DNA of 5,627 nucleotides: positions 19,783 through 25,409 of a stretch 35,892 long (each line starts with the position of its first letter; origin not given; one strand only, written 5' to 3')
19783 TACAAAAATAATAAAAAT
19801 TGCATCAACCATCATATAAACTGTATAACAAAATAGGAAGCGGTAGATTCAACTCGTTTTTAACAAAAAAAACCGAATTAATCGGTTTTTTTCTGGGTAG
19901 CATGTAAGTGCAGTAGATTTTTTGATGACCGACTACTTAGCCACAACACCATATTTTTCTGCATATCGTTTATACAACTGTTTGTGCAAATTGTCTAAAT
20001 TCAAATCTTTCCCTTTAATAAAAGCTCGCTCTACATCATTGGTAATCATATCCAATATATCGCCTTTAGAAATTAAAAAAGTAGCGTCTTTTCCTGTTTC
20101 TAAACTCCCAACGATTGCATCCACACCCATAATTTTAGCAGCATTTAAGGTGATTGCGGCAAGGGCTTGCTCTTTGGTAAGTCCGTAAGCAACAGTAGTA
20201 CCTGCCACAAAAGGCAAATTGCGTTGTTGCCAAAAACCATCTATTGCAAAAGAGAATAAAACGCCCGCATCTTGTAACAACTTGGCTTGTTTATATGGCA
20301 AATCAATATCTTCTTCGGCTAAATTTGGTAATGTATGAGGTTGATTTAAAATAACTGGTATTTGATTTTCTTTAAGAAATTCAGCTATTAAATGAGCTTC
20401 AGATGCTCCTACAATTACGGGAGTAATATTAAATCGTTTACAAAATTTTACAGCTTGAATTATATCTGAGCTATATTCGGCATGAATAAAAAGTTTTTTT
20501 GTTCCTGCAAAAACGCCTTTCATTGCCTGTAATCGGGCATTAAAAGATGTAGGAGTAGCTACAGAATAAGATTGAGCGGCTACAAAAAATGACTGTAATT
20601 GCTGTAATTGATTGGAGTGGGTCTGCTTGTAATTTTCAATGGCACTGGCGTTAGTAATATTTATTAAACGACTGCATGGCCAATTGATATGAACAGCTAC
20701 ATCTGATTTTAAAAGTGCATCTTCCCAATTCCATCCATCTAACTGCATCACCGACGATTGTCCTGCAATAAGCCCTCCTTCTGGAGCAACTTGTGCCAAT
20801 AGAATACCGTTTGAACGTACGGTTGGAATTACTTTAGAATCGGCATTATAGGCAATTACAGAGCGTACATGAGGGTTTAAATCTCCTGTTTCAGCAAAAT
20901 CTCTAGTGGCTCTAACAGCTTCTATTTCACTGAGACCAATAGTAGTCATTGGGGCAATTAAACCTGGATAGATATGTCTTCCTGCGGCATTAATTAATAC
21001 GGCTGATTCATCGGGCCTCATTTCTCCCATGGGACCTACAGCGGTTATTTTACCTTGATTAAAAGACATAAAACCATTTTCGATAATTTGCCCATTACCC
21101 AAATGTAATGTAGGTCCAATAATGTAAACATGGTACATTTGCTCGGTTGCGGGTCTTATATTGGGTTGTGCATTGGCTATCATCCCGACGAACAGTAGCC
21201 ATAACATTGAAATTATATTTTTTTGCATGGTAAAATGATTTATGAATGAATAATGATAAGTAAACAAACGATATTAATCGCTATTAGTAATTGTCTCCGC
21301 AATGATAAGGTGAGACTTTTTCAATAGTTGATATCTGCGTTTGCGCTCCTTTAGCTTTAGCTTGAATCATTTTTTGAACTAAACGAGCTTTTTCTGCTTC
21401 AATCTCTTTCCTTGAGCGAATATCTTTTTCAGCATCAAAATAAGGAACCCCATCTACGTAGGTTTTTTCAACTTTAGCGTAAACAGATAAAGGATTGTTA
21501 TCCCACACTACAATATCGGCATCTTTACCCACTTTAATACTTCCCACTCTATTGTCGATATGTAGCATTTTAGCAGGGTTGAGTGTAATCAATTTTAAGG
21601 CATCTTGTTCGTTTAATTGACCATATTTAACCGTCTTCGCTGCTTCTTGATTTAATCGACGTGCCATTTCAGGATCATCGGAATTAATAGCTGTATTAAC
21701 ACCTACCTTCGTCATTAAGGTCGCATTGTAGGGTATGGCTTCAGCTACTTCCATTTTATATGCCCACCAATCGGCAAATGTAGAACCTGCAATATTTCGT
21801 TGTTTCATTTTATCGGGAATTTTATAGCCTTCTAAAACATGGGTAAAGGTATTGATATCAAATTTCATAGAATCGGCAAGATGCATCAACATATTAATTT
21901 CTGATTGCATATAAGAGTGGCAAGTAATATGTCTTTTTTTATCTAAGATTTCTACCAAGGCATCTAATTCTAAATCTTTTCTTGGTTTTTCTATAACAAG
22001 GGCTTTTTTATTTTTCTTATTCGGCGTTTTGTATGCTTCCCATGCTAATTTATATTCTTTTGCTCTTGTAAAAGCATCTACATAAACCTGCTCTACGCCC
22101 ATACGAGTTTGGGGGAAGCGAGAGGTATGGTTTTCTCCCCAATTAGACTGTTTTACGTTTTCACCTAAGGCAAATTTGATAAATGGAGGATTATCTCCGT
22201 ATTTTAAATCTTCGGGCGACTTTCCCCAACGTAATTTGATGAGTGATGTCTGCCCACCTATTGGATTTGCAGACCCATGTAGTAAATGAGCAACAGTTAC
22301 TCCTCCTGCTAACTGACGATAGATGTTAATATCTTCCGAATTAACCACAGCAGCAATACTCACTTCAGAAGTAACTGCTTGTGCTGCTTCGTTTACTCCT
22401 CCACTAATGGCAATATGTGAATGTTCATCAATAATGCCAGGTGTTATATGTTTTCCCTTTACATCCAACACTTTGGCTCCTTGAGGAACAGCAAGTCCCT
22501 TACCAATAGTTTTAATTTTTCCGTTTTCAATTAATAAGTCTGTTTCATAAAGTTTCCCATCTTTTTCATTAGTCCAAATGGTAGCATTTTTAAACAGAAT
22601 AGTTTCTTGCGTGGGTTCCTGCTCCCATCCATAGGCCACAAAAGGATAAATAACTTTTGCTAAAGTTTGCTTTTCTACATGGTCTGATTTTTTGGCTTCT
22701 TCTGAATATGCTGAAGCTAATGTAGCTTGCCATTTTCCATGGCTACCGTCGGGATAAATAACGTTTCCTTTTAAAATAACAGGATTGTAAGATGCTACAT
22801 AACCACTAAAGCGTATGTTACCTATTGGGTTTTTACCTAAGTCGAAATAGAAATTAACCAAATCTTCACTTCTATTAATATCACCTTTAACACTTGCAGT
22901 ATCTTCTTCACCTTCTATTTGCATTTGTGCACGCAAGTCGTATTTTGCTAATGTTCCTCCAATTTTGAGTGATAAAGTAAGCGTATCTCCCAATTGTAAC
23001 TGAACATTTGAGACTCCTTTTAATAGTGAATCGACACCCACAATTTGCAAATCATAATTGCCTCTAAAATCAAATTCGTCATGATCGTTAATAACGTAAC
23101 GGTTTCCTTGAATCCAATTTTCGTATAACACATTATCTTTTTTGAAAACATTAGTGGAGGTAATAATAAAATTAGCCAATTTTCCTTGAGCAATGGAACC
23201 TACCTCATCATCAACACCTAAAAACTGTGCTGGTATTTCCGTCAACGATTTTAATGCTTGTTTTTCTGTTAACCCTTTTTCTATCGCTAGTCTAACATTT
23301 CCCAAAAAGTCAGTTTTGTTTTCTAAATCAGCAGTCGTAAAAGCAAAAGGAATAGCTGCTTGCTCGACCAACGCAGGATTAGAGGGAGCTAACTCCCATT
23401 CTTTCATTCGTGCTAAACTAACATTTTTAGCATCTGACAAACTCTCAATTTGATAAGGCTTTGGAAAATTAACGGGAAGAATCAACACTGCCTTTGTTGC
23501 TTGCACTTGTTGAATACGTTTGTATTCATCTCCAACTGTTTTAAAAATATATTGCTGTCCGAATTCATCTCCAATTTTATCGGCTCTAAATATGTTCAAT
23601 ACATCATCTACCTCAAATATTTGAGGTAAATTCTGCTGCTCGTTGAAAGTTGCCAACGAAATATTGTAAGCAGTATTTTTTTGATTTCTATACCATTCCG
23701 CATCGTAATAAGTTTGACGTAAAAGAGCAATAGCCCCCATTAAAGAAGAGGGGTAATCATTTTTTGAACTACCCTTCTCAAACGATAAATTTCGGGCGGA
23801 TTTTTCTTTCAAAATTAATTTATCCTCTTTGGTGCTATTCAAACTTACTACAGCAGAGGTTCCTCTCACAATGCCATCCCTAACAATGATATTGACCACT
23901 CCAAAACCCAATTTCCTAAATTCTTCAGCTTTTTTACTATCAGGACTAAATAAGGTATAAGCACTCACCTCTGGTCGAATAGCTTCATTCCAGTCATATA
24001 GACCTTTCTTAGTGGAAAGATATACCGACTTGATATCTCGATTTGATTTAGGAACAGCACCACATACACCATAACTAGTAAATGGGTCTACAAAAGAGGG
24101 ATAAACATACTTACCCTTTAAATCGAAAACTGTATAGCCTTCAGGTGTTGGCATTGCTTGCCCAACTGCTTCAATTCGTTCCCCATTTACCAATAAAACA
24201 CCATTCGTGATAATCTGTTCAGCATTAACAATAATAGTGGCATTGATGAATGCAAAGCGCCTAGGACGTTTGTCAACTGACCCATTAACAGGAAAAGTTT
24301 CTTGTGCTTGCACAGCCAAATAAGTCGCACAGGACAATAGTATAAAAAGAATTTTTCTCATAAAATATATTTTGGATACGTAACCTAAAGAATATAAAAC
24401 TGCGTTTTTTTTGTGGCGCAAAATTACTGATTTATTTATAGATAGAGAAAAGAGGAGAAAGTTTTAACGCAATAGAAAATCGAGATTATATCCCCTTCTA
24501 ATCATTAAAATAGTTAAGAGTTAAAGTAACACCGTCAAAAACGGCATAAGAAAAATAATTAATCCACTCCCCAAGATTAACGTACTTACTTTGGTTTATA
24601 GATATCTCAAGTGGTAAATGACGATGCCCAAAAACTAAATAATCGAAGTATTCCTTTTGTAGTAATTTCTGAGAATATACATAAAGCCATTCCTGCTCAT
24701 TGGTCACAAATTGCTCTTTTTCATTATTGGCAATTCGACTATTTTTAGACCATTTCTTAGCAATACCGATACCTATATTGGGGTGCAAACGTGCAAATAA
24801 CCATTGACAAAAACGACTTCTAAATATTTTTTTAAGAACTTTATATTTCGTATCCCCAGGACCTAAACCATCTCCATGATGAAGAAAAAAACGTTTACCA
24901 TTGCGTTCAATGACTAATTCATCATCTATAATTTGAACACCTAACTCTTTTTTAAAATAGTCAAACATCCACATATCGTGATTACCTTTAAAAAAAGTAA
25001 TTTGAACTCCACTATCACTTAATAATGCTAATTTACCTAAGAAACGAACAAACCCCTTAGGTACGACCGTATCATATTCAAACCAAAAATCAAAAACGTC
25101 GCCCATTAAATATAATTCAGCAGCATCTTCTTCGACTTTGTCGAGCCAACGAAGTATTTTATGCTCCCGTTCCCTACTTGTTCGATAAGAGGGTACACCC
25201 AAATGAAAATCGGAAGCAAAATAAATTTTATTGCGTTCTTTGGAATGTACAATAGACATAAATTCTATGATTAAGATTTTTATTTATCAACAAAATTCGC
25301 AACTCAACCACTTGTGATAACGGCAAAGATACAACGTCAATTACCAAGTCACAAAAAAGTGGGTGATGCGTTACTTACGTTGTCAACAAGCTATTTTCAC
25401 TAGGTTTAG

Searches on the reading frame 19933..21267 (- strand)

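Call 19: search_protein_families(library=pfam, proteins=[window:19933-21267:-], max_evalue=0.001)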
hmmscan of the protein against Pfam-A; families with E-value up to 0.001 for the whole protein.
window:19933-21267:- (444 aa): 2 families
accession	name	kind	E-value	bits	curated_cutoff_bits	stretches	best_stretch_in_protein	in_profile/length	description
PF01979.26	Amidohydro_1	-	5.7e-11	42.7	25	1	267-419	185-342/345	Amidohydrolase family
PF07969.17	Amidohydro_3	-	0.00068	19.7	29.7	0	363-407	407-451/472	Amidohydrolase family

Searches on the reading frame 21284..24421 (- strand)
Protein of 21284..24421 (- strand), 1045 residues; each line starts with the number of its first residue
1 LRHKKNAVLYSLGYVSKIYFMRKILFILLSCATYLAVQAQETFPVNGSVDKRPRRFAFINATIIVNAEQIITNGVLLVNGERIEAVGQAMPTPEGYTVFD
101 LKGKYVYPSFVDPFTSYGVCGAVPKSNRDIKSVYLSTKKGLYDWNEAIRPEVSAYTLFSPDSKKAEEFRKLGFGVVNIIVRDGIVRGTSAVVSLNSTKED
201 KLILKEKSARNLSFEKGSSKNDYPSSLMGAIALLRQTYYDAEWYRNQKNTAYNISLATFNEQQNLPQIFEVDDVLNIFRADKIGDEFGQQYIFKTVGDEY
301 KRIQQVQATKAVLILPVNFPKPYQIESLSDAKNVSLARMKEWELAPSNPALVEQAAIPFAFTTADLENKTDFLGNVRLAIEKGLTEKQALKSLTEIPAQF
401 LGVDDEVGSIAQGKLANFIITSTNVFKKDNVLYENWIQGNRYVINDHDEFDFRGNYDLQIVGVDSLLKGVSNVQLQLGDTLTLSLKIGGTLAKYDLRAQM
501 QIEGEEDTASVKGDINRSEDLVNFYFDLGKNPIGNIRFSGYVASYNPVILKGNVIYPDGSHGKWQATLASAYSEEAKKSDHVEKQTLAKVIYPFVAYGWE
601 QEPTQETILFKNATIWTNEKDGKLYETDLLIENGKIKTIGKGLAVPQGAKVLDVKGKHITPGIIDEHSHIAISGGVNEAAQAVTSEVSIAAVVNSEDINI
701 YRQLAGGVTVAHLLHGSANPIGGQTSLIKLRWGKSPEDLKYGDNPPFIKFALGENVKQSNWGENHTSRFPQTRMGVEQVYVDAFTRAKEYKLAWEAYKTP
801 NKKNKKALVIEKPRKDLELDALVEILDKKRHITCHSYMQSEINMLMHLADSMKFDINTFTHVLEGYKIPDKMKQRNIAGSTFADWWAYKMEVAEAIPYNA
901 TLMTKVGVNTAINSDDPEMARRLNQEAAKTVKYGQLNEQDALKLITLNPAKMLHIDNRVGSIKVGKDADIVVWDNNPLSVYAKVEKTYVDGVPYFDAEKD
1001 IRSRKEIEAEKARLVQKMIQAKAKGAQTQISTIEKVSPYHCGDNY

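Call 20: search_protein_families(library=pfam, proteins=[window:21284-24421:-], max_evalue=0.001)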
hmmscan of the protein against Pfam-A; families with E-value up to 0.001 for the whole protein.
window:21284-24421:- (1045 aa): 3 families
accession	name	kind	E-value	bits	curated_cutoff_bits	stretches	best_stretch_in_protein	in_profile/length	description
PF07969.17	Amidohydro_3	-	6.4e-27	95.6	29.7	2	939-993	410-470/472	Amidohydrolase family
PF01979.26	Amidohydro_1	-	1.5e-26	94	25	2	902-991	238-342/345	Amidohydrolase family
PF22643.2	NagA_N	-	3.1e-05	24.5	27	0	56-105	2-50/51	NagA composite domain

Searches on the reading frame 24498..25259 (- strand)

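Call 19: search_protein_families(library=pfam, proteins=[window:24498-25259:-], max_evalue=0.001)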
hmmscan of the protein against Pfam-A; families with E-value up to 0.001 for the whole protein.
window:24498-25259:- (253 aa): 2 families
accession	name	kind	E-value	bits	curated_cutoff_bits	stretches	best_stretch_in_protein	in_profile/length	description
PF00149.33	Metallophos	-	4e-09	37.6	21.5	1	11-215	2-190/191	Calcineurin-like phosphoesterase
PF12850.12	Metallophos_2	-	4.7e-06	27.1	27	0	11-136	2-91/154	Calcineurin-like phosphoesterase superfamily domain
